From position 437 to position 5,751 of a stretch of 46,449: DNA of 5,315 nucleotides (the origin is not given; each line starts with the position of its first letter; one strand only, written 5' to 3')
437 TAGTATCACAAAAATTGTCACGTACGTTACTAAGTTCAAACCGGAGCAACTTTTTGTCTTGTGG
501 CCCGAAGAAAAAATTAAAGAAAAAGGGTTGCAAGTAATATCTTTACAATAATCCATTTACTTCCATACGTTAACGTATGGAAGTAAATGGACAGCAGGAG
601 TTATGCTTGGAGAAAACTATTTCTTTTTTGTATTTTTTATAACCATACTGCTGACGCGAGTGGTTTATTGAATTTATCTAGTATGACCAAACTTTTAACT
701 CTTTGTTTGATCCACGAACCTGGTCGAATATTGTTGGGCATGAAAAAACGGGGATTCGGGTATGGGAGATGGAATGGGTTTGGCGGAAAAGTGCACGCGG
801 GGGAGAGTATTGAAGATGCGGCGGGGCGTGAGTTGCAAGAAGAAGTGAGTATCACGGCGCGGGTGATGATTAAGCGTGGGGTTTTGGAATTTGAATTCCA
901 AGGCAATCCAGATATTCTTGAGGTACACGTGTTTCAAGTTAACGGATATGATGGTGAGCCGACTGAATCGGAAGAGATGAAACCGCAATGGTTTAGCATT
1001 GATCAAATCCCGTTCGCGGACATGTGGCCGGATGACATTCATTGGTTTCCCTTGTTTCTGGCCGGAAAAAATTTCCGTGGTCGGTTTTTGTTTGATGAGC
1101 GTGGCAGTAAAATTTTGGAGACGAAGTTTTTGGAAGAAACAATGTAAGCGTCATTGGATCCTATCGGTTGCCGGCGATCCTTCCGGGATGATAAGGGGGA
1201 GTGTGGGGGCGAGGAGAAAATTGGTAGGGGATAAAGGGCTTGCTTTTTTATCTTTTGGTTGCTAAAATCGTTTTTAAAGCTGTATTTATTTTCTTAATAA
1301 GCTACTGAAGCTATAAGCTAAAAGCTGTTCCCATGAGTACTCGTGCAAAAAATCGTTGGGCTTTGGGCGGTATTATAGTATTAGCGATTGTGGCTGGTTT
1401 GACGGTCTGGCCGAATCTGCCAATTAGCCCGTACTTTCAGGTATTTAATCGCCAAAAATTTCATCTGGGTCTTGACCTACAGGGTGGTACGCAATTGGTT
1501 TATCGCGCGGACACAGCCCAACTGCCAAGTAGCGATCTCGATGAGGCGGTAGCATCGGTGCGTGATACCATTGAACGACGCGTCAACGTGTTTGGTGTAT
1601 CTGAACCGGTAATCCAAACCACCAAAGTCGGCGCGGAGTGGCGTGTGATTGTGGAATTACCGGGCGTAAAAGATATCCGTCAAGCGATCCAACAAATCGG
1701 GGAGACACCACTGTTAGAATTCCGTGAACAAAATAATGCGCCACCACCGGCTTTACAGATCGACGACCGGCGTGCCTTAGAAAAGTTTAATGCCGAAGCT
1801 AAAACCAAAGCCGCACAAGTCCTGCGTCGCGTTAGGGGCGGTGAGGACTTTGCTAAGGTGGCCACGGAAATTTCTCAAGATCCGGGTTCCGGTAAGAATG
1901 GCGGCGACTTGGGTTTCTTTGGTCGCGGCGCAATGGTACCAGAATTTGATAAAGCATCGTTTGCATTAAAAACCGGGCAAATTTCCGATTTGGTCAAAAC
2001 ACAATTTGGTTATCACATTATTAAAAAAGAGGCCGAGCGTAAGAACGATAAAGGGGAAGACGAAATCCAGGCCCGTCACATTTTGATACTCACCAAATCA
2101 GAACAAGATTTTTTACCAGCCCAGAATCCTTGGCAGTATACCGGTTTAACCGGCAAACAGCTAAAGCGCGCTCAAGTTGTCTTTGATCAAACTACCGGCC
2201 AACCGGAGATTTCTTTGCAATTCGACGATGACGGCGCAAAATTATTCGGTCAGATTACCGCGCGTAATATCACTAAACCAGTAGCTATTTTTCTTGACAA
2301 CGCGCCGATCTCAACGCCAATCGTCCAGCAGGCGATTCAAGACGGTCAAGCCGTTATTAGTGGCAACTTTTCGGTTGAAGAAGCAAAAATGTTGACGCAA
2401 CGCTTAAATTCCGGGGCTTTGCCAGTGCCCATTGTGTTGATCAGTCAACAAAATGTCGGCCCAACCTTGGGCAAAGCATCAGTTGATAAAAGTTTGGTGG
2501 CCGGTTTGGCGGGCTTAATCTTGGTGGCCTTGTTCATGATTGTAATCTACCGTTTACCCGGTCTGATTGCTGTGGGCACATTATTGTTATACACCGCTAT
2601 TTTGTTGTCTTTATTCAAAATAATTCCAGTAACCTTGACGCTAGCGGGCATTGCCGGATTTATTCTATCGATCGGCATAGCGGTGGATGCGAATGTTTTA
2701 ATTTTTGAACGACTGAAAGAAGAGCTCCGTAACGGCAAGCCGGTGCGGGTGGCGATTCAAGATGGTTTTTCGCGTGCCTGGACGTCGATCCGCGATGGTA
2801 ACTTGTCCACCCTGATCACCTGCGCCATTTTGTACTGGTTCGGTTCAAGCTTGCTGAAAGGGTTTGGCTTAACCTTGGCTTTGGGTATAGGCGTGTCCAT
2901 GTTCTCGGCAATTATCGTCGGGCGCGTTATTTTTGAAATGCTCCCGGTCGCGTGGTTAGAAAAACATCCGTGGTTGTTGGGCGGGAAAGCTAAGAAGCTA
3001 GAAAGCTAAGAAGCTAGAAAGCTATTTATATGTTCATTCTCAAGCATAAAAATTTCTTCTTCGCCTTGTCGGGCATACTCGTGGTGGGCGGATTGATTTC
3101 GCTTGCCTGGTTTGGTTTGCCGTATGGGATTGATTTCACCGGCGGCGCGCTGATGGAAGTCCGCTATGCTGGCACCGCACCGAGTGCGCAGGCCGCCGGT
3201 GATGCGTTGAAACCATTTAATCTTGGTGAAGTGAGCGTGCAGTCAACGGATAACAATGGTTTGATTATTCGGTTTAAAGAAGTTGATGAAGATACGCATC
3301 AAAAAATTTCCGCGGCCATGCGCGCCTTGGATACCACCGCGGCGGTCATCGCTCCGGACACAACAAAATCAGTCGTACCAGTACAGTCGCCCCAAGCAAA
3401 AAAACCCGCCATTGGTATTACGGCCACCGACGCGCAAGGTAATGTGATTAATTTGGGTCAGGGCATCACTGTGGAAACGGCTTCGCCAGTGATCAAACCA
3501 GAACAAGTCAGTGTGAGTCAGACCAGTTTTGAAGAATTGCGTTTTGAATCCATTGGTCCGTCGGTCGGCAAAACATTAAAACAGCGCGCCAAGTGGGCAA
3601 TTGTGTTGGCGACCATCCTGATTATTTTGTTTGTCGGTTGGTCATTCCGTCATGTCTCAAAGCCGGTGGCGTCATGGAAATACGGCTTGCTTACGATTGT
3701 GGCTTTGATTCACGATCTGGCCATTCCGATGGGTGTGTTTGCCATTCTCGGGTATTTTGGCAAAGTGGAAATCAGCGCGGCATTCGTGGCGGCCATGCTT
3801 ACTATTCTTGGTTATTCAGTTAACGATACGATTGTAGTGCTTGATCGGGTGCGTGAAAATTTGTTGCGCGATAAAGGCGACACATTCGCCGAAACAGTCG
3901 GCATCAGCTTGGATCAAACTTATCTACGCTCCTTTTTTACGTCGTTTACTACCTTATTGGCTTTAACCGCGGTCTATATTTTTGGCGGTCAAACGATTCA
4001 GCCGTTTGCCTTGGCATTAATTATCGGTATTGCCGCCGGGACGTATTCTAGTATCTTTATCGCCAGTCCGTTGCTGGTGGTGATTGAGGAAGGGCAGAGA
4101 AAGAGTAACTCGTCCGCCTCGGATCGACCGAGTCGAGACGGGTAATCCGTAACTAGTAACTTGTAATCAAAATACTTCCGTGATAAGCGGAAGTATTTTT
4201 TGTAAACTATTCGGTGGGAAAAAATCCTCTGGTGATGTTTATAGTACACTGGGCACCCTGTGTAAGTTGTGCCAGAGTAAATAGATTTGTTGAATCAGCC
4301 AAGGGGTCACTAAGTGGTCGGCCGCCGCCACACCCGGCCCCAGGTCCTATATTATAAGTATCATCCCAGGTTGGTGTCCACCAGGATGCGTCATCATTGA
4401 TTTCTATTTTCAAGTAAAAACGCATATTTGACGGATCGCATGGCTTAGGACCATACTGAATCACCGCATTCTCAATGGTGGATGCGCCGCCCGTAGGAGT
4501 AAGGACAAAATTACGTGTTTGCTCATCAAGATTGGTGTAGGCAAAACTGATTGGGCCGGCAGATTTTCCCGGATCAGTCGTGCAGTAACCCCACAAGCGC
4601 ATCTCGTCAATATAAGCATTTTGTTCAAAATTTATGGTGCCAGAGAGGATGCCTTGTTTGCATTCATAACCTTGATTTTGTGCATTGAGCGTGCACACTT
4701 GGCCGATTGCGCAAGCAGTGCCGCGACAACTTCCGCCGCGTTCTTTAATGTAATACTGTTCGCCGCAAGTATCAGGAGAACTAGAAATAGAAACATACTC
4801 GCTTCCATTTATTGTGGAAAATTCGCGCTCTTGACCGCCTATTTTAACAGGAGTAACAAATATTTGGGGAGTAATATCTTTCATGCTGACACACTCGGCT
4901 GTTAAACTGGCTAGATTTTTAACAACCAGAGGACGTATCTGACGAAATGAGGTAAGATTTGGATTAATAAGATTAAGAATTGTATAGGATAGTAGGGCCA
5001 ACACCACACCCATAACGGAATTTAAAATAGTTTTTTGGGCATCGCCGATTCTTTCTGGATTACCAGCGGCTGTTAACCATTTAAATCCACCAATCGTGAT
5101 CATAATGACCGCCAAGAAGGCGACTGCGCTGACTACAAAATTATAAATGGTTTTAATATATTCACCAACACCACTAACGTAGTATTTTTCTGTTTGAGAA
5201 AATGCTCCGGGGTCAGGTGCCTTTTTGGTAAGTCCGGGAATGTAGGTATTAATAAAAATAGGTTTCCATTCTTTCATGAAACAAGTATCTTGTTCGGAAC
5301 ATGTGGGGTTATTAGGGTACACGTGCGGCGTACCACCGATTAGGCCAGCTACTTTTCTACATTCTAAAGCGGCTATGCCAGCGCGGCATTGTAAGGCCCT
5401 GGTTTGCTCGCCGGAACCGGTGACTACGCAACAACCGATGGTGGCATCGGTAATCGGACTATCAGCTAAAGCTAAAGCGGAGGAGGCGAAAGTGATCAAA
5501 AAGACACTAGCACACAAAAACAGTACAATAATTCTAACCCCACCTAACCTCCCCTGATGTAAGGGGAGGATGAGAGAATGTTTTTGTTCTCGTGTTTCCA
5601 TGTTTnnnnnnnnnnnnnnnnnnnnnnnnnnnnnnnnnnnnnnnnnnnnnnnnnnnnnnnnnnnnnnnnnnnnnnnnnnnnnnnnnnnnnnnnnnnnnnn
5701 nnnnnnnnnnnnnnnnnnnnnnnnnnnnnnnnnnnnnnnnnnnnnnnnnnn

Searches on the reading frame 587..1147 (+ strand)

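Call 71: search_protein_families(library=pfam, proteins=[window:587-1147:+])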
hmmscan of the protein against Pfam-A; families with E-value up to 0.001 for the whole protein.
window:587-1147:+ (186 aa): 1 family
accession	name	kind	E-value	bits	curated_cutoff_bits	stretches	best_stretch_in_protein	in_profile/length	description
PF00293.34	NUDIX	-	2e-14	54.2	21.1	1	40-157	8-134/134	NUDIX domain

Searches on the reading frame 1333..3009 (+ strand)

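Call 71: search_protein_families(library=pfam, proteins=[window:1333-3009:+])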
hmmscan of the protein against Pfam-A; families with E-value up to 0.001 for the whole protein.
window:1333-3009:+ (558 aa): 8 families
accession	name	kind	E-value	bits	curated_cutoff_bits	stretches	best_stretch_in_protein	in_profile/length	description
PF22599.2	SecDF_P1_head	-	3.7e-29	101.4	27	1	271-365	20-114/114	SecDF, P1 head subdomain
PF13616.12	Rotamase_3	-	1e-27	97.4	22.5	1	151-232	31-112/116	PPIC-type PPIASE domain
PF00639.27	Rotamase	-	5.5e-25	88.6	21.7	1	149-233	11-96/97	PPIC-type PPIASE domain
PF21760.3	SecD_1st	-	9.5e-17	60.6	27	1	75-134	3-59/60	Protein translocase subunit SecDF, P1 domain, N-terminal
PF02355.23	SecD_SecF_C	-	7.5e-15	55.3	20.5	1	369-534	15-183/189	Protein export membrane protein SecD/SecF, C-terminal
PF03176.21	MMPL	-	1.5e-07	31.1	20.5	1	385-527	143-292/333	MMPL family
PF13145.12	Rotamase_2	-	4.3e-07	31.2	27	1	145-234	32-107/121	PPIC-type PPIASE domain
PF07549.19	Sec_GG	-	2e-05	24.4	20.3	1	42-62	7-27/28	SecD/SecF GG Motif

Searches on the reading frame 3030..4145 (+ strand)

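Call 71: search_protein_families(library=pfam, proteins=[window:3030-4145:+])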
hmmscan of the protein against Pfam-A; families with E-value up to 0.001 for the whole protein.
window:3030-4145:+ (371 aa): 2 families
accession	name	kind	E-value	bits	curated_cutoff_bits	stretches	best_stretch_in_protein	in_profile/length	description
PF02355.23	SecD_SecF_C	-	1.7e-54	184.5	20.5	1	163-353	9-187/189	Protein export membrane protein SecD/SecF, C-terminal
PF07549.19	Sec_GG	-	1.5e-06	28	20.3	1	28-47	6-25/28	SecD/SecF GG Motif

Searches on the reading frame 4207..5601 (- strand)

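Call 71: search_protein_families(library=pfam, proteins=[window:4207-5601:-])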
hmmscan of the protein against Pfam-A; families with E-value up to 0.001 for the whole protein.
window:4207-5601:- (464 aa): 1 family
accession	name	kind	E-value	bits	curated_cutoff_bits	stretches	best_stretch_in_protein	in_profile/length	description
PF18895.5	T4SS_pilin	-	9.4e-09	35.7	26.6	1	144-212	4-71/71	Type IV secretion system pilin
